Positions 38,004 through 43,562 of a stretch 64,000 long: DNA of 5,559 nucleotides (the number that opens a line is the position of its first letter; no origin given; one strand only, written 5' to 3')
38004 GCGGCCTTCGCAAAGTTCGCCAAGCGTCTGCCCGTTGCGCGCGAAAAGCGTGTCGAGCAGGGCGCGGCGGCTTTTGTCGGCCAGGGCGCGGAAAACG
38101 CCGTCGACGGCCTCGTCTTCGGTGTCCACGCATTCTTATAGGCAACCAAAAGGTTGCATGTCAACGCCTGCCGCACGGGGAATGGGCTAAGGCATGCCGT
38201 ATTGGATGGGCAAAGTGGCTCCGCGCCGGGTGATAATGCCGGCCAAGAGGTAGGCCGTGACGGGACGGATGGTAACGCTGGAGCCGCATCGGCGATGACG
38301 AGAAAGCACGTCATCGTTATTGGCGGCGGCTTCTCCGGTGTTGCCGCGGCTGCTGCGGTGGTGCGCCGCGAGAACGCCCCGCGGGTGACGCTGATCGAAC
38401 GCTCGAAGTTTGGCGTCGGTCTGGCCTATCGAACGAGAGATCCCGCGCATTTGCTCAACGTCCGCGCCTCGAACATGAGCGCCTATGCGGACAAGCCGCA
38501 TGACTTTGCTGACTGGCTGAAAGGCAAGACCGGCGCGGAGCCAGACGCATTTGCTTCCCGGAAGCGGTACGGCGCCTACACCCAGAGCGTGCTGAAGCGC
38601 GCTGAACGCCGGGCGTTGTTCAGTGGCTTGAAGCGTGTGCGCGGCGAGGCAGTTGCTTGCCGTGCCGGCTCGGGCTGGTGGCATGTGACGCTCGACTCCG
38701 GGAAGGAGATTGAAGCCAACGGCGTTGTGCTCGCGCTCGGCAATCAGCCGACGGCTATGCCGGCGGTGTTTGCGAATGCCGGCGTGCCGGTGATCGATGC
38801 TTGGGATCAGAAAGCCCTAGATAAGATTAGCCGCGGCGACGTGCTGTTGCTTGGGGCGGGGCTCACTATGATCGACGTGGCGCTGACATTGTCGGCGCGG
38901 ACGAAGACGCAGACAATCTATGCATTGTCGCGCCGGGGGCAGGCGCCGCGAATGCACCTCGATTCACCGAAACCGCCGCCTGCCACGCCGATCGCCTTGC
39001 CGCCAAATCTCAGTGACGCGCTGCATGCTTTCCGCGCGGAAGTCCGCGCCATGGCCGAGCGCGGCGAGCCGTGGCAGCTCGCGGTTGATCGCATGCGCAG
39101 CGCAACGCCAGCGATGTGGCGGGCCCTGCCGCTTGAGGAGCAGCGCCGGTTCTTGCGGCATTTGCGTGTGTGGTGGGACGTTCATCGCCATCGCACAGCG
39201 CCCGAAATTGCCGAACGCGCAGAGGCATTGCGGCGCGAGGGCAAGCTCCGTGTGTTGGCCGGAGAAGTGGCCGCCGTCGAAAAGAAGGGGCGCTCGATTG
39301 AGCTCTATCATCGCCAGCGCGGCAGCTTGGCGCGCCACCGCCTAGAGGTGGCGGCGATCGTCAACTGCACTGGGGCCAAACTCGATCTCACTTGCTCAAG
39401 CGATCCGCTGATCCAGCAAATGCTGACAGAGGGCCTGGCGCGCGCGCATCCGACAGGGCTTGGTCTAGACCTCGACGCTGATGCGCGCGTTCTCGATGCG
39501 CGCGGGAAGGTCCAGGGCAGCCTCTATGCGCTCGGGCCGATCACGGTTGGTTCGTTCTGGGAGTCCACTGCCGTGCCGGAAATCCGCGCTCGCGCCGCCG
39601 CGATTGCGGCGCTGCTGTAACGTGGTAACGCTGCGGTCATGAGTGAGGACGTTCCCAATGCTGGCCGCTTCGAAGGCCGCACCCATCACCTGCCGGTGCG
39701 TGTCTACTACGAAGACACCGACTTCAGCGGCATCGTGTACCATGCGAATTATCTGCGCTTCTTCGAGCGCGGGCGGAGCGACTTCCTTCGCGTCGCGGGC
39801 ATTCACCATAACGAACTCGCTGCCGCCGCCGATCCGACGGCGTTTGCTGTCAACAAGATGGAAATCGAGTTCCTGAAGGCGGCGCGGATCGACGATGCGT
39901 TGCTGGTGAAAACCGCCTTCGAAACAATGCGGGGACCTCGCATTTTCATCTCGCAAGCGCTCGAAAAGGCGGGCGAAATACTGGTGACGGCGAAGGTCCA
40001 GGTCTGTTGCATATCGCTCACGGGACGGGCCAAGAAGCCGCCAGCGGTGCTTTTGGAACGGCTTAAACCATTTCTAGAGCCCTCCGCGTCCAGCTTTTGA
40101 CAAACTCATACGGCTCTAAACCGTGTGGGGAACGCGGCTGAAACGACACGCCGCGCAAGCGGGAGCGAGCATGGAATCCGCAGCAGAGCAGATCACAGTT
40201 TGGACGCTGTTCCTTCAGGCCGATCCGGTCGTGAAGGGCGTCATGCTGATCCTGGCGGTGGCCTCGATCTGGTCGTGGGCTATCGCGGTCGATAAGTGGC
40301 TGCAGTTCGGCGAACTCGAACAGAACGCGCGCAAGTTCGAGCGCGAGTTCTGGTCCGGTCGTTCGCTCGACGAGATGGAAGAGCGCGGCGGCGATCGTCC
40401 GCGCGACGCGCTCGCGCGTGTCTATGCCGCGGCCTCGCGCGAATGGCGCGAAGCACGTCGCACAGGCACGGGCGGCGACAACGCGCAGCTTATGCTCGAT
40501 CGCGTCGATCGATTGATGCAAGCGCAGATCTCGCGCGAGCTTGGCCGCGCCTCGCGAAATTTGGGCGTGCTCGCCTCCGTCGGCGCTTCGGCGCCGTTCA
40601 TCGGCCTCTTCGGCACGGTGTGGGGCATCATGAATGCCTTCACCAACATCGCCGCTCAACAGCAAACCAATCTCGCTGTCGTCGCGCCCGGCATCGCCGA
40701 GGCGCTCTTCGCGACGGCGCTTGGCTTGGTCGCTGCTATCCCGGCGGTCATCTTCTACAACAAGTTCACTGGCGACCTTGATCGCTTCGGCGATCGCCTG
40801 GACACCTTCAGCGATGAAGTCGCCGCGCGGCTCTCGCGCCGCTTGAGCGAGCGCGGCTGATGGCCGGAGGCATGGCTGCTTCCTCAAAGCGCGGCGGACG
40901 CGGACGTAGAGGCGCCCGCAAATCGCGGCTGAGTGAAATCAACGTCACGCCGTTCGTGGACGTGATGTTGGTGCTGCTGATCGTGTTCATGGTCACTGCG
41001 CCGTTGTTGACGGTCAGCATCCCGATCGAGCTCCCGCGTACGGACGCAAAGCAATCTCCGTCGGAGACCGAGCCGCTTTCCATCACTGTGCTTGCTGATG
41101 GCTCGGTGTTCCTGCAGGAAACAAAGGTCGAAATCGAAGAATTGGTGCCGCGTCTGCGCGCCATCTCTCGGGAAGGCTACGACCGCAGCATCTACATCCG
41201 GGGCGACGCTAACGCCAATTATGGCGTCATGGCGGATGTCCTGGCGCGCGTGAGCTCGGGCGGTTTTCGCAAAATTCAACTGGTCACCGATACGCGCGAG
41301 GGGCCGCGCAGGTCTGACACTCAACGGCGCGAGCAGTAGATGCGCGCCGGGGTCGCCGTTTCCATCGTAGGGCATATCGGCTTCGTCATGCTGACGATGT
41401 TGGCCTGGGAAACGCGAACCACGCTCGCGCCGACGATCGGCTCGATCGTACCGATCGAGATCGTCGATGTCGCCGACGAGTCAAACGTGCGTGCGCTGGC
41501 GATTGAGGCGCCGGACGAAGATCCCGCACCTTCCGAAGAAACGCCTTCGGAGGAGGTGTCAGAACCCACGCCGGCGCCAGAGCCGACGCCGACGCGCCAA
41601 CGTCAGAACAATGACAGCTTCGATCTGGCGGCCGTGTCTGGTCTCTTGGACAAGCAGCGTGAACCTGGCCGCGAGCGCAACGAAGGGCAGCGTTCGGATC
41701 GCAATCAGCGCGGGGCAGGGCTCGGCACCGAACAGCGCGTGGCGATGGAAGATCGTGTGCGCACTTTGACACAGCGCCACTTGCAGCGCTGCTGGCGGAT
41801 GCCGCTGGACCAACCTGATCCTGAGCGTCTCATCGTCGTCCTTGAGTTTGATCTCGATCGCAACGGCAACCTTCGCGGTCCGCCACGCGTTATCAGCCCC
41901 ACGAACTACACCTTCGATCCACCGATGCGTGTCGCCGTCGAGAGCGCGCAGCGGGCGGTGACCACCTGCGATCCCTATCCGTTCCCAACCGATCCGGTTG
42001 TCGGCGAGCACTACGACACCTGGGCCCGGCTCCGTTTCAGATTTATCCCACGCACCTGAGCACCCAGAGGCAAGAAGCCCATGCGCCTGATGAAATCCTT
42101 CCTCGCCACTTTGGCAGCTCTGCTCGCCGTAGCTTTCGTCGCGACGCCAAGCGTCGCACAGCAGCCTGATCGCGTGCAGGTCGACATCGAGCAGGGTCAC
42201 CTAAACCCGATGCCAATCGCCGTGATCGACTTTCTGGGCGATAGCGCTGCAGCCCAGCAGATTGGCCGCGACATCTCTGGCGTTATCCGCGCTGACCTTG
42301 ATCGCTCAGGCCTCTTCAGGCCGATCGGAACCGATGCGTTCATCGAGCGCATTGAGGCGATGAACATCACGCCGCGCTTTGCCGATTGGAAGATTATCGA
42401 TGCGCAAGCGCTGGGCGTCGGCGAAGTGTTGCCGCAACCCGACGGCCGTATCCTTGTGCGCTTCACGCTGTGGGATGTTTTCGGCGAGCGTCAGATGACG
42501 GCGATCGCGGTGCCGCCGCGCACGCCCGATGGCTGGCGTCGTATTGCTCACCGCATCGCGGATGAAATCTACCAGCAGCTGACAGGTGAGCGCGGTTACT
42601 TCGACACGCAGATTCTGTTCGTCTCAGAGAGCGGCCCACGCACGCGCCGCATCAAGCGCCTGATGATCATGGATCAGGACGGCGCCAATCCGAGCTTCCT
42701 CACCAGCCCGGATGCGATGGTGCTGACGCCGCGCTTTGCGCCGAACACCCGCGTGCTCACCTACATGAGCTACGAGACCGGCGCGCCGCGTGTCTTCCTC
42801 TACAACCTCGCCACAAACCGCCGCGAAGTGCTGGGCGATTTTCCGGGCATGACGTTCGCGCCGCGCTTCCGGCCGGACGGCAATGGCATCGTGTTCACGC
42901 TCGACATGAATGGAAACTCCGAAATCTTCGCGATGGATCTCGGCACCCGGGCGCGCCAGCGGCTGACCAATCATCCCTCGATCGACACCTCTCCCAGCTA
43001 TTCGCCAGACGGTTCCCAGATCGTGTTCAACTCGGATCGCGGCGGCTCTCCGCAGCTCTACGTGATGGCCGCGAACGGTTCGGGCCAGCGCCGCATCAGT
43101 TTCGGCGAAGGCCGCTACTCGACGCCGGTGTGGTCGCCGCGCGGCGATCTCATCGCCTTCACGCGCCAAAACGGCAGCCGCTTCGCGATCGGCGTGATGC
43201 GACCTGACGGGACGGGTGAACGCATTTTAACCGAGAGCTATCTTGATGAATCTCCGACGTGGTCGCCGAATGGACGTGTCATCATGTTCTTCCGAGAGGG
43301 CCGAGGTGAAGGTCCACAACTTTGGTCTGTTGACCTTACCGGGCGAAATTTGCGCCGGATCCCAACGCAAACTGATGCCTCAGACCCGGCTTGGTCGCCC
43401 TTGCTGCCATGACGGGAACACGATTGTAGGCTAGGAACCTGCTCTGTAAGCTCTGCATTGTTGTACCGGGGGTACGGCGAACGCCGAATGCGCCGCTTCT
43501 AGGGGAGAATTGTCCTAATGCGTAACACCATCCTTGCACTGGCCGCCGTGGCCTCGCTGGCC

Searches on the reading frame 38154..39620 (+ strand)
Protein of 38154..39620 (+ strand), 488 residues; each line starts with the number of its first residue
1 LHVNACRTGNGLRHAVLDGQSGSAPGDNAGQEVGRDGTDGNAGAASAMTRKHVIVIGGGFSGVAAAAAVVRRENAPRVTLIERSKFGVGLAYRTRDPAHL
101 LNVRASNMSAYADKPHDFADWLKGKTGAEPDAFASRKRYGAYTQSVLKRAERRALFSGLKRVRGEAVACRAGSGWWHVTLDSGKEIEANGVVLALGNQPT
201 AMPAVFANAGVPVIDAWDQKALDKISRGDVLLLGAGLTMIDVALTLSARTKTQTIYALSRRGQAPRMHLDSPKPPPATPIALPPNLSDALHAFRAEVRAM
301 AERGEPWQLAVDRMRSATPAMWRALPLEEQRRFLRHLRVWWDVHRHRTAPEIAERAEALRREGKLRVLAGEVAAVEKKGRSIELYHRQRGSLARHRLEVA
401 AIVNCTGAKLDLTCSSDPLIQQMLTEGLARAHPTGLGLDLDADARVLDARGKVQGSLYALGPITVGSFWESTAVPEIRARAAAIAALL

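Call 55: search_protein_families(library=pfam, proteins=[window:38154-39620:+], max_evalue=0.001)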
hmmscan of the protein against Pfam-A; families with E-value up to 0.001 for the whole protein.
window:38154-39620:+ (488 aa): 6 families
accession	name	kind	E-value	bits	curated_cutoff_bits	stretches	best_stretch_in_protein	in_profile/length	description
PF13454.12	NAD_binding_9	-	1.6e-35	122.8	21.8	1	55-198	2-155/155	FAD-NAD(P)-binding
PF07992.20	Pyr_redox_2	-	1.5e-12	48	26.1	1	52-258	2-174/291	Pyridine nucleotide-disulphide oxidoreductase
PF01266.30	DAO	-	9.7e-07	29.1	27.9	1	52-87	1-35/353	FAD dependent oxidoreductase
PF13434.12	Lys_Orn_oxgnase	-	1.9e-06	27.7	21.3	0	133-263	91-224/339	L-lysine 6-monooxygenase/L-ornithine 5-monooxygenase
PF13450.12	NAD_binding_8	-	6.9e-06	26.7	21.9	1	55-116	1-60/68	NAD(P)-binding Rossmann-like domain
PF13738.12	Pyr_redox_3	-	1.8e-05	24.6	30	0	45-85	159-197/305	Pyridine nucleotide-disulphide oxidoreductase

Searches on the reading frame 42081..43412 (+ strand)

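Call 55: search_protein_families(library=pfam, proteins=[window:42081-43412:+], max_evalue=0.001)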
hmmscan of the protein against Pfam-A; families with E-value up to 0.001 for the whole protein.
window:42081-43412:+ (443 aa): 4 families
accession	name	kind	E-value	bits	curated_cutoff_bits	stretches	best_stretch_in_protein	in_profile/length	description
PF07676.18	PD40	-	7.6e-33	112.2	20.9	2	293-328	2-38/38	WD40-like Beta Propeller Repeat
PF04052.18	TolB_N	-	1.3e-29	102.8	22.4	1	33-139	2-106/106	TolB amino-terminal domain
PF00930.27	DPPIV_N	-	3e-06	26.6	22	0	285-364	28-121/354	Dipeptidyl peptidase IV (DPP IV) N-terminal region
PF14583.12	Pectate_lyase22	-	0.00026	20.3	30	0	303-330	354-381/386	Oligogalacturonate lyase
